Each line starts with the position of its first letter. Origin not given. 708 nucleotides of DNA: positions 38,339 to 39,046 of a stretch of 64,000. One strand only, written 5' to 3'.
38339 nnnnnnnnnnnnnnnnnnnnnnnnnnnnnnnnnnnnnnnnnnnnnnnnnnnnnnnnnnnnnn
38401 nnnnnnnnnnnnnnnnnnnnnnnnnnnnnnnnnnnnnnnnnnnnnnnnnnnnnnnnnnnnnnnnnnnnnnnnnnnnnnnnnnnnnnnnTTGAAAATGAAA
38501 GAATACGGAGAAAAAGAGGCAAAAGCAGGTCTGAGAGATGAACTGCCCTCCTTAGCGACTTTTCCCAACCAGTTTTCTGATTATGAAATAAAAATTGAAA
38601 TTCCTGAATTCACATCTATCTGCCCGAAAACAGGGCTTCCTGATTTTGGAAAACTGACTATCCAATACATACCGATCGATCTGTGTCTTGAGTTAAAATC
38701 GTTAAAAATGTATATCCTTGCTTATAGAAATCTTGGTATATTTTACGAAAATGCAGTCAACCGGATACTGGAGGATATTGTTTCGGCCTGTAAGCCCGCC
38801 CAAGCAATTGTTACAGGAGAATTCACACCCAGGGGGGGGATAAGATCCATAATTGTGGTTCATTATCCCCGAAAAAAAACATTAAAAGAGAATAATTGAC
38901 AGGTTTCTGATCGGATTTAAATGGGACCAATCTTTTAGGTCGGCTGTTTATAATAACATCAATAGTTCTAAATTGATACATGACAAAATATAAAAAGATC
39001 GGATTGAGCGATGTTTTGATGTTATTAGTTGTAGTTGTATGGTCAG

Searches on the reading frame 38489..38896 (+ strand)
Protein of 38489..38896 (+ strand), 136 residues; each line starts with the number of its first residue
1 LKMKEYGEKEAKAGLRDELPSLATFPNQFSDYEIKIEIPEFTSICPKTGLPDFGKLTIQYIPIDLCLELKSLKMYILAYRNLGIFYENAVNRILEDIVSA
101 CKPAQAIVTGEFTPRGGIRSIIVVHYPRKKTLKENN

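Call 80: search_protein_families(library=pfam, proteins=[window:38489-38896:+], max_evalue=0.00001)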
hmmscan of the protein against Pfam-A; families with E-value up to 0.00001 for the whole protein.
window:38489-38896:+ (136 aa): 1 family
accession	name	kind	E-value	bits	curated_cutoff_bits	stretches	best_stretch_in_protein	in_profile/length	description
PF14489.11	QueF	-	2.6e-27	95.3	27.3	1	51-130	1-80/81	QueF-like protein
